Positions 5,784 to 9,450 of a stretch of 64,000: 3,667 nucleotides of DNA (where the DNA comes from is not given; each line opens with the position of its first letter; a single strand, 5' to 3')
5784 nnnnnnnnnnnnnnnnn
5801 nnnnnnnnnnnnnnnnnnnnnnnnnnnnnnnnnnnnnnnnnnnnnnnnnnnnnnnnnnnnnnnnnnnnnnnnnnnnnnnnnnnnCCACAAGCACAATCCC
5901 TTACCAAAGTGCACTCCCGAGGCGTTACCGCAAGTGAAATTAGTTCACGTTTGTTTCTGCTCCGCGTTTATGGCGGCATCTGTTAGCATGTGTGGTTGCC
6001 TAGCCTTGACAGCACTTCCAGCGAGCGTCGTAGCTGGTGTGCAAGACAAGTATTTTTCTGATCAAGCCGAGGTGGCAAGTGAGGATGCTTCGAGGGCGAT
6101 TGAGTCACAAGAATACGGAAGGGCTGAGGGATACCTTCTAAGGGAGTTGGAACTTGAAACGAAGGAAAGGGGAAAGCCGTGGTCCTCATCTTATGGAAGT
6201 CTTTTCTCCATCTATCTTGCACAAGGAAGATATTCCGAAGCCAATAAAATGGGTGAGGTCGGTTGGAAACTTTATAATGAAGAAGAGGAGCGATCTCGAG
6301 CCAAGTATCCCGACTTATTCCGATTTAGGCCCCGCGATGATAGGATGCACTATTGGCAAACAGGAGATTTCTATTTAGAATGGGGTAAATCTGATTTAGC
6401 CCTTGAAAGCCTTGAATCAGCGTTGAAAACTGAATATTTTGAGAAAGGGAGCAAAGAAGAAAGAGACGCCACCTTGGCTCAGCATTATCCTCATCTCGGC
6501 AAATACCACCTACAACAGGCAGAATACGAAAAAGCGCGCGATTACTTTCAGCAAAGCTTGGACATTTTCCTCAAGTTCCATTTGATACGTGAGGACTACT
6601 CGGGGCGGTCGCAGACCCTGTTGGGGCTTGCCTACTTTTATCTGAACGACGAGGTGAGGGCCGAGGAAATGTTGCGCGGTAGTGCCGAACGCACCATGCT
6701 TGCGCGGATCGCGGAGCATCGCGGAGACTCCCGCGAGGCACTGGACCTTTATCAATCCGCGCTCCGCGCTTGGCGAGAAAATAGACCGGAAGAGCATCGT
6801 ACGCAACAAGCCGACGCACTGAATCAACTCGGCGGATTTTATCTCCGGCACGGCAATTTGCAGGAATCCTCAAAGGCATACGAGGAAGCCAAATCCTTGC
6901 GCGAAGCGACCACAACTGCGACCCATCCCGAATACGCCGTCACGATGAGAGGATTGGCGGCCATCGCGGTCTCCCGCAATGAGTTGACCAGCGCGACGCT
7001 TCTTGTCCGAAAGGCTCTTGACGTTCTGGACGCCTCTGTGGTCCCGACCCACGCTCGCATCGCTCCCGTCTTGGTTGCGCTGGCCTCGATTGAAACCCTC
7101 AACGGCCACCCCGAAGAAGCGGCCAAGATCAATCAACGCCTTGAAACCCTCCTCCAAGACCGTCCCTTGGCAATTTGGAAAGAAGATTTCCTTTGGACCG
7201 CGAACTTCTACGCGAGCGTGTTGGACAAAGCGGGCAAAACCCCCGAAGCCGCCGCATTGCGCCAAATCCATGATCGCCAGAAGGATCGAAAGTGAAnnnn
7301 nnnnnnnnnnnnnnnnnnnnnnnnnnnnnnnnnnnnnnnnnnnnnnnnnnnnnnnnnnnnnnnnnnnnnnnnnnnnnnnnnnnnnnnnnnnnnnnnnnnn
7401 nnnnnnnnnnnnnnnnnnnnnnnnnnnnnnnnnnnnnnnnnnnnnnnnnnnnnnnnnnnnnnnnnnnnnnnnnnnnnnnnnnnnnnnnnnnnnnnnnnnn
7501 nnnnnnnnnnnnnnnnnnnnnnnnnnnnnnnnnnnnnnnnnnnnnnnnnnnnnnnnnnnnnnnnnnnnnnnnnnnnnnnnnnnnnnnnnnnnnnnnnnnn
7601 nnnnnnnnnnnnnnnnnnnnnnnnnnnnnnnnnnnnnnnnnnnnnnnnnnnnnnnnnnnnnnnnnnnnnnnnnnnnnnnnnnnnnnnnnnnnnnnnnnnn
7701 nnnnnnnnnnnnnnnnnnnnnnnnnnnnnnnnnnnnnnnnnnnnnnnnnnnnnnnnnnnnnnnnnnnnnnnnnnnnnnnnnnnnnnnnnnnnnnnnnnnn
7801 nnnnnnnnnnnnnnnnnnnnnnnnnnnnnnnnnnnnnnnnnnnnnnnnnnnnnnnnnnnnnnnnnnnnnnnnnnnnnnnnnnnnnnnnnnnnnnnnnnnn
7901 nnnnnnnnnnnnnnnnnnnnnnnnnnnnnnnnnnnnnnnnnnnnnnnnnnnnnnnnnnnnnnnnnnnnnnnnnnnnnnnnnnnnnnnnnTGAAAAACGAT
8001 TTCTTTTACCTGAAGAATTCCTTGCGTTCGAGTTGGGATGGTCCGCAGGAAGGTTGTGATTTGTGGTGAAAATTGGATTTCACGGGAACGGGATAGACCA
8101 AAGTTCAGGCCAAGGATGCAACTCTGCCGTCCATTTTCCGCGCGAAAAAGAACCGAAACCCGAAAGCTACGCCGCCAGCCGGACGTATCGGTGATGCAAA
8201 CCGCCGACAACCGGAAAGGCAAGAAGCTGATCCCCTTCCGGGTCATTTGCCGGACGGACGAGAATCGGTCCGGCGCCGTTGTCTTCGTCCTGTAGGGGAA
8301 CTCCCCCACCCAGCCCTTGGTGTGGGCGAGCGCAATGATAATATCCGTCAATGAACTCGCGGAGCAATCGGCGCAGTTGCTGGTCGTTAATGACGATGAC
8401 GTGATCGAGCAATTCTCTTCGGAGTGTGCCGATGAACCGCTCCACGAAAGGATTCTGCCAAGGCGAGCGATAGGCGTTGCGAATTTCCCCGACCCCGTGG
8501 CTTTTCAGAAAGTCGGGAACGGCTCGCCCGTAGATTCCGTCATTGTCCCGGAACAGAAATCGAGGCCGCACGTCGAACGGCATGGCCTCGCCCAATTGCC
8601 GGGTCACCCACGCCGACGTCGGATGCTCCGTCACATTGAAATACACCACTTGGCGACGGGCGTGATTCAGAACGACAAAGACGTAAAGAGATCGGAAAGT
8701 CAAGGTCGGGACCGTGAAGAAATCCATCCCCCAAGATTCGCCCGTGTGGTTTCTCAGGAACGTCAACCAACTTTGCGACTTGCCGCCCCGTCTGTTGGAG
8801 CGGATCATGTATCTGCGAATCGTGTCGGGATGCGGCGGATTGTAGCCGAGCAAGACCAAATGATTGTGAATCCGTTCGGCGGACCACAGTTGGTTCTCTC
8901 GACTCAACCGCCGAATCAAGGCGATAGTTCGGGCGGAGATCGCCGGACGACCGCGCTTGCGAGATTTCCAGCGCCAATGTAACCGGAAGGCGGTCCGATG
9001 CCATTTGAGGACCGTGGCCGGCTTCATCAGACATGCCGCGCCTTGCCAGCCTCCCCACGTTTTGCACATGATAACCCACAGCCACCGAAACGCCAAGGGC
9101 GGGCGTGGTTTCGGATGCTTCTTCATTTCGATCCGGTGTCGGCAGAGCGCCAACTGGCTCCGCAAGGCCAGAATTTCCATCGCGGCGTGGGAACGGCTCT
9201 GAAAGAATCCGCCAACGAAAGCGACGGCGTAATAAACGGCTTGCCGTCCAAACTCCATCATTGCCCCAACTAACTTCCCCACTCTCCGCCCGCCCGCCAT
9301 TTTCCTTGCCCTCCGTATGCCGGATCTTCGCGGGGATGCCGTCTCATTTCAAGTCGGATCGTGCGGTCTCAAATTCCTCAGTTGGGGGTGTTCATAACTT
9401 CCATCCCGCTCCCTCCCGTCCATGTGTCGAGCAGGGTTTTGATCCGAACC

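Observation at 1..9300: Tandem polymorphic toxin / TPR-immunity cassette array with a ~1.04 kb recombination repeat and an IS-truncated orphan copy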

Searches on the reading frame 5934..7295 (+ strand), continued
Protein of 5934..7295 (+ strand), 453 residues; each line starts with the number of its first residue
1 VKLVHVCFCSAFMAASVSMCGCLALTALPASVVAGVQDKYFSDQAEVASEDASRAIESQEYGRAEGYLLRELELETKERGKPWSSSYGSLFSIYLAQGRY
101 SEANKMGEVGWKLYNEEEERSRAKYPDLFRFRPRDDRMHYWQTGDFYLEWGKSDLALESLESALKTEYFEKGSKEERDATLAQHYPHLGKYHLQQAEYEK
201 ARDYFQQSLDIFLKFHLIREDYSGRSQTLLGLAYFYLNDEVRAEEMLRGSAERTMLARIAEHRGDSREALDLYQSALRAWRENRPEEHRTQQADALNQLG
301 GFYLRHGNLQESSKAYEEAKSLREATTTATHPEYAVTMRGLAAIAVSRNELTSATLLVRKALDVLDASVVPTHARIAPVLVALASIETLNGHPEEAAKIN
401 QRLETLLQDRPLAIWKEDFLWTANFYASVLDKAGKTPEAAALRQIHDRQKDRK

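Call 54: find_encoding_contigs(protein=P0136, flank=10000, max_places=2)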
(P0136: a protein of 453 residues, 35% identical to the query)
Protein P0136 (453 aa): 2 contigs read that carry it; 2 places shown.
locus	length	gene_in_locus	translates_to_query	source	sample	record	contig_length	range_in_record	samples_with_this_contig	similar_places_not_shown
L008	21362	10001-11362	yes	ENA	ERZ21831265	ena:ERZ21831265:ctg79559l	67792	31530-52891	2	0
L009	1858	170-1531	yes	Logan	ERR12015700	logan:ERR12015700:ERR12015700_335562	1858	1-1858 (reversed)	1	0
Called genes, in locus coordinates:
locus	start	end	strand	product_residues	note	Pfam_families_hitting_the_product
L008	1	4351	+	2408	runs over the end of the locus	PF00041:fn3 (weak), PF16655:PhoD_N (faint), PF16656:Pur_ac_phosph_N (faint), PF21910:GH85_C (faint), PF24489:Ig_J_second (faint), PF25059:FN3_DSCAM-DSCAML_C (faint), PF25833:Fn3_SaeA_3rd (faint), PF00041:fn3, +1 more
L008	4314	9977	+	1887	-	PF13517:FG-GAP_3, PF01839:FG-GAP (weak), PF13517:FG-GAP_3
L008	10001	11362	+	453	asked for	PF07719:TPR_2 (faint), PF25058:ARM_TT21 (faint), PF00515:TPR_1 (faint), PF13176:TPR_7 (faint), PF13424:TPR_12, PF13424:TPR_12 (weak), PF24885:TPR_NPHP3 (weak), PF13424:TPR_12, +8 more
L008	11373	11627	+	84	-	-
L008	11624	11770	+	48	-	-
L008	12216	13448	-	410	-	PF14319:Zn_Tnp_IS91, PF04986:Y2_Tnp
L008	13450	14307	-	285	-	PF13495:Phage_int_SAM_4, PF00589:Phage_integrase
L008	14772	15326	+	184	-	PF00589:Phage_integrase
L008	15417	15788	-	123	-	-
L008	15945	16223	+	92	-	-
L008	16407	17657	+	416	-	PF00078:RVT_1, PF08388:GIIM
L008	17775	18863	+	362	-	-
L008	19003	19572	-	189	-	-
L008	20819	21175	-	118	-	-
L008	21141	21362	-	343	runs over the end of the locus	-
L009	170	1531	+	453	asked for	PF07719:TPR_2 (faint), PF25058:ARM_TT21 (faint), PF00515:TPR_1 (faint), PF13176:TPR_7 (faint), PF13424:TPR_12, PF13424:TPR_12 (weak), PF24885:TPR_NPHP3 (weak), PF13424:TPR_12, +8 more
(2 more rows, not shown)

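Call 55: find_encoding_contigs(protein=P0137, flank=10000, max_places=2)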
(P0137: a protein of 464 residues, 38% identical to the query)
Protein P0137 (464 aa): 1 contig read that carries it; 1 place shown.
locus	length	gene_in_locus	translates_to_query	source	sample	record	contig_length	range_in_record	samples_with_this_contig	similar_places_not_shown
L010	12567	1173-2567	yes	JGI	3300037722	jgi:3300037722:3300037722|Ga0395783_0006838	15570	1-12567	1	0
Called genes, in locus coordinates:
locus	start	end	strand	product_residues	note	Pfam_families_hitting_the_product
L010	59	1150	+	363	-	-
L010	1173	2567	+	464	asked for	PF00515:TPR_1 (faint), PF07719:TPR_2 (faint), PF13428:TPR_14 (faint), PF13432:TPR_16 (faint), PF13424:TPR_12 (weak), PF24885:TPR_NPHP3, PF17874:TPR_MalT (weak), PF13424:TPR_12, +4 more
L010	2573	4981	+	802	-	-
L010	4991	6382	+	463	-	PF07719:TPR_2 (faint), PF13428:TPR_14 (faint), PF00515:TPR_1 (faint), PF13424:TPR_12 (weak), PF17874:TPR_MalT, PF24885:TPR_NPHP3, PF13424:TPR_12, PF13432:TPR_16 (weak), +6 more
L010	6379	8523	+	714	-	-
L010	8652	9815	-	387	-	PF02195:ParB_N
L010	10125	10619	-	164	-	PF01936:NYN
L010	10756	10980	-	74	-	-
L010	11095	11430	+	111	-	PF05284:DUF736 (faint)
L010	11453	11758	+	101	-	PF19663:DUF6166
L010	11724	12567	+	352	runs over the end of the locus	PF01807:Zn_ribbon_DnaG, PF08275:DNAG_N (faint), PF13155:Toprim_2, PF13662:Toprim_4 (weak)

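Call 80: find_related_loci(query=A2, collection=metagenome_contigs, flank=8000)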
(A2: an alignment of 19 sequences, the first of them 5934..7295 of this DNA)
Query A2 (453 aa) in metagenome_contigs; peptide patterns used: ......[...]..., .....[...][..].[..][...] (x = any residue, [..] = any of these).
80 stretches matched a pattern; 2 encode a relative of the query (tblastn E <= 1e-3); 2 distinct loci.
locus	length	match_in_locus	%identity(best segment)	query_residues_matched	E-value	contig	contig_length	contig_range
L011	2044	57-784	33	230-453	3e-16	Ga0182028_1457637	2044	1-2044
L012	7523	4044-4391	30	263-379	5e-6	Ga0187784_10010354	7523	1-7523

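Call 86: find_encoding_contigs(protein=P0122, flank=10000, max_places=3)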
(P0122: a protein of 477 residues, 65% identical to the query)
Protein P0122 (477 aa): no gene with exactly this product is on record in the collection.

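Call 96: search_solved_structures(query=A2, max_evalue=0.001)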
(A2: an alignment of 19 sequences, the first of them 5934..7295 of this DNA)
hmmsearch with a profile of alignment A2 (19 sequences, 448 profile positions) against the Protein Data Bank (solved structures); distinct sequences matched with E-value up to 0.001: 111 (the best 60 are shown).
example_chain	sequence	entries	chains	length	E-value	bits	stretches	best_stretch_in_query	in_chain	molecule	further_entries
9qhb_A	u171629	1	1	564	3.7e-33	118.5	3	39-319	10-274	Engineered tetratricopeptide repeat protein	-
8bu0_A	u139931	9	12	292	2.1e-20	76.5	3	76-318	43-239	Consensus tetratricopeptide repeat protein | Crystal structure of an 8-repeat consensus TPR superhelix with Zinc. | Monomer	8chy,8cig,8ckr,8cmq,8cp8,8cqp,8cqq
7ai4_A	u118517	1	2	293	1.7e-18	70.2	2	72-231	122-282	Isoform C of Kinesin light chain 1,Isoform C of Kinesin light chain 1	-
6fuz_A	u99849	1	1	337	1.3e-17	67.3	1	74-195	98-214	Kinesin light chain 1,Kinesin light chain 1,C-Jun-amino-terminal kinase-interacting protei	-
9qhc_A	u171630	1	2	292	1.6e-17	67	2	77-318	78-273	Engineered tetratricopeptide repeat protein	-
3nf1_A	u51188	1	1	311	1.6e-17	67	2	73-195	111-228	Kinesin light chain 1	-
6fv0_A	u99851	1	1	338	2.2e-17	66.5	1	73-195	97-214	Kinesin light chain 1,Torsin-1A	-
6swu_A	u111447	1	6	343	2.9e-17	66.1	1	73-195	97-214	Kinesin light chain 1,Kinesin light chain 1,TPR domain of kinesin light chain 1 in complex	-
7obi_A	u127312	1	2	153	7.3e-17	64.8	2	75-193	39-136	CTPR-rv4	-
5oj8_A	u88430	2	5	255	1e-15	61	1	74-194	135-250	Kinesin light chain 1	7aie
6f9i_A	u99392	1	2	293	2.9e-15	59.5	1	126-315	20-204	Kinesin light chain 2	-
5fjy_A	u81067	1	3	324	3e-15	59.5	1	124-315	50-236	KINESIN LIGHT CHAIN 2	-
6ejn_A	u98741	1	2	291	3.5e-15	59.2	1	125-315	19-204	Kinesin light chain 2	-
5ojf_A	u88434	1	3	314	3.6e-15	59.2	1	125-315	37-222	Kinesin light chain 2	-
9pmb_C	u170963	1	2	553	1.3e-14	57.4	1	73-195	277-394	Kinesin light chain 1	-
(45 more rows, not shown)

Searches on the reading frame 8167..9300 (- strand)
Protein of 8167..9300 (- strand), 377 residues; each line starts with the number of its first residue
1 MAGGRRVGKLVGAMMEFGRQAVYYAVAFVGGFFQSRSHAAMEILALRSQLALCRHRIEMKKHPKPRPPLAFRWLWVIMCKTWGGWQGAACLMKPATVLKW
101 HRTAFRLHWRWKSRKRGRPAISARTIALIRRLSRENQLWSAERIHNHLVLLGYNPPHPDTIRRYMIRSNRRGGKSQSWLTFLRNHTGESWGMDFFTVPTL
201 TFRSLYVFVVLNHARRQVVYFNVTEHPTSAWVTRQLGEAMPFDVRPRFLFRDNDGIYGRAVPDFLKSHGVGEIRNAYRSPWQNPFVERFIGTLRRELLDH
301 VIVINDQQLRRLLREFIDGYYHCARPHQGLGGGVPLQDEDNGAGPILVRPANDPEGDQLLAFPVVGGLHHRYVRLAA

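Call 6: search_protein_families(library=pfam, proteins=[window:8167-9300:-], max_evalue=0.1)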
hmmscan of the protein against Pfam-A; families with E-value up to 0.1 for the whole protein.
window:8167-9300:- (377 aa): 4 families
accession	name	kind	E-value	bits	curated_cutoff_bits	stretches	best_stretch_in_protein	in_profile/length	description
PF13683.12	rve_3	-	4.1e-12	46.1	26.5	1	276-333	9-65/67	Integrase core domain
PF13565.12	HTH_32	-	4.4e-05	24.4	33.7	1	113-165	19-73/73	Homeodomain-like domain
PF00665.32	rve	-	0.001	19.8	32.6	1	185-270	3-92/102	Integrase core domain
PF24882.1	WHD_ORC2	-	0.027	14.5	27.3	1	296-318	17-39/63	ORC2 WHD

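Call 22: search_protein_families(library=ncbifam, proteins=[window:8167-9300:-], max_evalue=0.1)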
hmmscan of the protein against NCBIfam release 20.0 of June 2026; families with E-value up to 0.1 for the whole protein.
window:8167-9300:- (377 aa): 3 families
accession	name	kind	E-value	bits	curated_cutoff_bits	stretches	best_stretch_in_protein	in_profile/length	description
NF033577.2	transpos_IS481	equivalog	3.9e-27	95.5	224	1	94-337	27-282/284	IS481 family transposase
NF033516.0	transpos_IS3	equivalog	7.2e-23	81.4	160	1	96-335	108-365/369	IS3 family transposase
NF033546.1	transpos_IS21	equivalog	0.00042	19.9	160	0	92-226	20-158/294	IS21 family transposase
